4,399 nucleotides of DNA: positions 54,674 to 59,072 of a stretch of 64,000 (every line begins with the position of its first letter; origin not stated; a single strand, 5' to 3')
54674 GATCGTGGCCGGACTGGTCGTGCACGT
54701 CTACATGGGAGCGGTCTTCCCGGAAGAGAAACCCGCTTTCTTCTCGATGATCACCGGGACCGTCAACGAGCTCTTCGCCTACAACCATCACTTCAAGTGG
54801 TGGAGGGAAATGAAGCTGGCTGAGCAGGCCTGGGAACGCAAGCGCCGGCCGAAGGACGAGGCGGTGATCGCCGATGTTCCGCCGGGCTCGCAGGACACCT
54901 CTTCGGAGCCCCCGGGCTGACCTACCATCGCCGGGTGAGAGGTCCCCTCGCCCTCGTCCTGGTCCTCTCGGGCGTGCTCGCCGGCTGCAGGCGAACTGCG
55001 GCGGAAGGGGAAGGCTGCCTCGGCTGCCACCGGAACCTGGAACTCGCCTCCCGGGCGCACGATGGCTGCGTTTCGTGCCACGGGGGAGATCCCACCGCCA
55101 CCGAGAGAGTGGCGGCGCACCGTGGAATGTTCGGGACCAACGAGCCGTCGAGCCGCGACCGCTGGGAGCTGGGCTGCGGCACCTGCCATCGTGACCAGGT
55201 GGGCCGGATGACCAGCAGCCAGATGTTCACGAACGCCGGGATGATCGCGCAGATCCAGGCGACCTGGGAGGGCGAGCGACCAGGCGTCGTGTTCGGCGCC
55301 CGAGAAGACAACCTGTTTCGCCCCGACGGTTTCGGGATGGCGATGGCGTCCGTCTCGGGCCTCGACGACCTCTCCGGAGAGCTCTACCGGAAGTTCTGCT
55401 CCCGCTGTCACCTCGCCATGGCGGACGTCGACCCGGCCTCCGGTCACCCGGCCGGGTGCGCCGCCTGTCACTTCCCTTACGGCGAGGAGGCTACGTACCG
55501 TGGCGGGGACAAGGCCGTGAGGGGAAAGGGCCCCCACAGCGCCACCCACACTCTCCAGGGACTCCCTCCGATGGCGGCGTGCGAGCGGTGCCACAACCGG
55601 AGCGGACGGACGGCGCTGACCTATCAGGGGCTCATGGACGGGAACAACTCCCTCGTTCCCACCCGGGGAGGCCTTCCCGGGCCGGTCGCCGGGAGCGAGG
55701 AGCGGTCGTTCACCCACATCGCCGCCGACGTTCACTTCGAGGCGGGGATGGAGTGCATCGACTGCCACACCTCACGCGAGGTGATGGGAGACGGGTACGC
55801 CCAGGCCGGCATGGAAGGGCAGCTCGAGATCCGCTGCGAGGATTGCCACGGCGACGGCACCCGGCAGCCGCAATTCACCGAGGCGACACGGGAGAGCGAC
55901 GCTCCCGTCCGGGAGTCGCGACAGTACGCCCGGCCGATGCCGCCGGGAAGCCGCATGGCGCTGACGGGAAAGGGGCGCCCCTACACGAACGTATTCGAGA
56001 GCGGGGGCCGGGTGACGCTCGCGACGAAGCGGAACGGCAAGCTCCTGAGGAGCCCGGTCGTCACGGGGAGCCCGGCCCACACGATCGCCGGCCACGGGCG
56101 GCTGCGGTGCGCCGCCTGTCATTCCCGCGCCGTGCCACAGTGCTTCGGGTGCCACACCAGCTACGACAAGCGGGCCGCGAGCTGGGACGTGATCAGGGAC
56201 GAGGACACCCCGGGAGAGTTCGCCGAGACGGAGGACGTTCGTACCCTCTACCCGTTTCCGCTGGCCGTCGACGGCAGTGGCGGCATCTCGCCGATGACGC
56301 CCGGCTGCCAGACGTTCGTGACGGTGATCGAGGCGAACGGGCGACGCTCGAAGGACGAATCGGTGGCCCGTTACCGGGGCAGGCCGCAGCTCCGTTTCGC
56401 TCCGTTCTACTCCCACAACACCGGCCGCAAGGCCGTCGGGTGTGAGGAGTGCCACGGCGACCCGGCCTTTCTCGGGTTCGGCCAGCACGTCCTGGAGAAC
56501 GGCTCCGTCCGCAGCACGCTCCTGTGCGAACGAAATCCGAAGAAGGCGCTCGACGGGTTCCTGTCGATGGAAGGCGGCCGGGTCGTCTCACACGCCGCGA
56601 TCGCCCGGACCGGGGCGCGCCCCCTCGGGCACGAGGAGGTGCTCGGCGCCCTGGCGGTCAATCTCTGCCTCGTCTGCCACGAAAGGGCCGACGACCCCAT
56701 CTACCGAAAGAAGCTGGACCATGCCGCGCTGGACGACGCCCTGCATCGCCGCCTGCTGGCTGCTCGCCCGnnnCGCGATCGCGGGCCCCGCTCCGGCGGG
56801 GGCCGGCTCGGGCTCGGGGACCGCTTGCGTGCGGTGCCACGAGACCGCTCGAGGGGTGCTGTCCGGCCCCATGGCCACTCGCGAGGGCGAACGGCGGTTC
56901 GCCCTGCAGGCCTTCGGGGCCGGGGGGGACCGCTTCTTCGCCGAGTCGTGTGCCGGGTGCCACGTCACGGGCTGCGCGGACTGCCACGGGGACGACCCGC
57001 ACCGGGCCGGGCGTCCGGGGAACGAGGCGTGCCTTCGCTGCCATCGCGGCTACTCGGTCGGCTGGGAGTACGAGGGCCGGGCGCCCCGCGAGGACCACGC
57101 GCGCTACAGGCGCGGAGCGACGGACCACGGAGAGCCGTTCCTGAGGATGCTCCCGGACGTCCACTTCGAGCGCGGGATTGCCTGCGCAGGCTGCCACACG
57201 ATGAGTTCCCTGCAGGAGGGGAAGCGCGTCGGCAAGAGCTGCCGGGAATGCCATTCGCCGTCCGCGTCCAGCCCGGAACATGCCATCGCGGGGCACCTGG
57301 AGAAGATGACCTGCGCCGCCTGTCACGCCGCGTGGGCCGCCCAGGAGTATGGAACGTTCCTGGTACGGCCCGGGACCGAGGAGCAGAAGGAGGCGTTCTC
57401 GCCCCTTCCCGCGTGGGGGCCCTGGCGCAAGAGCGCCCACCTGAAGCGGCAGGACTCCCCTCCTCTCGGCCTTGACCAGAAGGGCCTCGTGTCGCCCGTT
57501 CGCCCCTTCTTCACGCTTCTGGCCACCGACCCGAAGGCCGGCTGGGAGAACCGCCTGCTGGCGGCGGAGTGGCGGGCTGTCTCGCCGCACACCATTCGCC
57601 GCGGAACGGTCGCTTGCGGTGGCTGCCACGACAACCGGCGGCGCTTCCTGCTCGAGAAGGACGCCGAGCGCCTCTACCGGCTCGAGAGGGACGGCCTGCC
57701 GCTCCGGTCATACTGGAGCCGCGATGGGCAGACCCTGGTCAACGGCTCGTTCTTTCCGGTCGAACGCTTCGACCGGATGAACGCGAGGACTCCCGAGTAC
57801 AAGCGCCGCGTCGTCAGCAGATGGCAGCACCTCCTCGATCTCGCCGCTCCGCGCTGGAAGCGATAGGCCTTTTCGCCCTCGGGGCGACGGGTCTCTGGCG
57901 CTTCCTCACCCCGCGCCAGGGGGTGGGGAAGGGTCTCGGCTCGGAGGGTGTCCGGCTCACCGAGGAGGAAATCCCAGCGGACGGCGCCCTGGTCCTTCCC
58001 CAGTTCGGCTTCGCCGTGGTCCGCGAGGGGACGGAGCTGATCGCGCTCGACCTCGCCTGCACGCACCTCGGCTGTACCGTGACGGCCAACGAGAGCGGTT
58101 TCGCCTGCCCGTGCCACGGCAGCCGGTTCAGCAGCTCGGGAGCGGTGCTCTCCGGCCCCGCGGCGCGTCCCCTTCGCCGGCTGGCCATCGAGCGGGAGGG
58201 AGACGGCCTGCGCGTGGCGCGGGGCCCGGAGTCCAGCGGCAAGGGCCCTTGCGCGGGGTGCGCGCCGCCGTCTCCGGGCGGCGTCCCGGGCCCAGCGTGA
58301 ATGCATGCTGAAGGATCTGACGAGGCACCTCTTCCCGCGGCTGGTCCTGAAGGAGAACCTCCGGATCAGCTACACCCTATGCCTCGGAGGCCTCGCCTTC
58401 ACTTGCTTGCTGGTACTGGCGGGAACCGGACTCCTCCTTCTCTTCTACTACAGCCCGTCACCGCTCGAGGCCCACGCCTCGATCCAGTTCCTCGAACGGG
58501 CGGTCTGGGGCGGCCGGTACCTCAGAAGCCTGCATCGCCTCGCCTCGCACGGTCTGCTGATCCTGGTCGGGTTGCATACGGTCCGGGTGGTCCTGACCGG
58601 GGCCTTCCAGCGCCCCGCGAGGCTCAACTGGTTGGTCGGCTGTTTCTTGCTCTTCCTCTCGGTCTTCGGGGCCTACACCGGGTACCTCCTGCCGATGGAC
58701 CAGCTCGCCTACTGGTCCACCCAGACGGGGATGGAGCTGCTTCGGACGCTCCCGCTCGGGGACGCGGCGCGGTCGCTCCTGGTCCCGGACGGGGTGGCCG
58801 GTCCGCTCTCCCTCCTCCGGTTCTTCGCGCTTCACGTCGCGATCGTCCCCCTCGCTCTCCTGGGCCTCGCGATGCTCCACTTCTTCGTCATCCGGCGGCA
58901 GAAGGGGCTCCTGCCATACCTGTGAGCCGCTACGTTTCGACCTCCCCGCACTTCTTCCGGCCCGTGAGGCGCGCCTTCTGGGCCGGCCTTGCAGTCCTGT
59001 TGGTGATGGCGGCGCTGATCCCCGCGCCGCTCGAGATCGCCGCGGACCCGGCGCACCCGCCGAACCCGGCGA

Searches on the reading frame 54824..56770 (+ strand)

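Call 31: search_protein_families(library=ncbifam, proteins=[window:54824-56770:+], max_evalue=0.00001)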
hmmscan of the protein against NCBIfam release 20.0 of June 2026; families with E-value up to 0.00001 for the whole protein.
window:54824-56770:+ (649 aa): 3 families
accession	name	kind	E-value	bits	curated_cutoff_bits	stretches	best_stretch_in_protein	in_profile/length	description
NF040943.1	cytoc3_ExtM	equivalog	4.5e-269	893.8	800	1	45-642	2-599/599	selenite/tellurite reduction operon c-type cytochrome ExtM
NF040967.1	cytc_ExtN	equivalog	8.7e-13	47.9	200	1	418-548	215-343/415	selenite/tellurite reduction operon c-type cytochrome ExtN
NF040968.1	FeS_ExtO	equivalog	1.5e-12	47.1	200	1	418-548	215-342/416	selenite/tellurite reduction operon b-type cytochrome iron-sulfur cluster-binding subunit ExtO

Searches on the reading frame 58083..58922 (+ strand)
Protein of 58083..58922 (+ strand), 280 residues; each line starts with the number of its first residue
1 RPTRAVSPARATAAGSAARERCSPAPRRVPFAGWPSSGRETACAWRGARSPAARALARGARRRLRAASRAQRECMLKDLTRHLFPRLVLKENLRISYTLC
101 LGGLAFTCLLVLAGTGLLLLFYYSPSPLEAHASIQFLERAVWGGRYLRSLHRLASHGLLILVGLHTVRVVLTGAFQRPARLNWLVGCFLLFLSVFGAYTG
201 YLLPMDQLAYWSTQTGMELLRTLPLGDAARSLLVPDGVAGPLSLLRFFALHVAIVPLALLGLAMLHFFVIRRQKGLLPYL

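Call 31: search_protein_families(library=ncbifam, proteins=[window:58083-58922:+], max_evalue=0.00001)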
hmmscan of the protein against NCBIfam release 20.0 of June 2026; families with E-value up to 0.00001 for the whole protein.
window:58083-58922:+ (280 aa): 4 families
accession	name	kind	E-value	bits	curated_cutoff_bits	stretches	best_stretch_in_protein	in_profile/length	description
NF040969.1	cytb_ExtP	equivalog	3.1e-63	213.3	290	1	75-276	1-203/205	selenite/tellurite reduction operon b-type cytochrome ExtP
NF002990.0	PRK03735.1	subfamily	8.3e-47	159.8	325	1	73-273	16-217/223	cytochrome b6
NF050120.1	bc1_QcrB_actin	exception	1.2e-19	70.6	500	1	130-274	74-219/458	cytochrome bc1 complex cytochrome b subunit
NF041076.1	cyt_b_SoxC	equivalog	1.3e-16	60.6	740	1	101-278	30-202/542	proton pump complex cytochrome B SoxC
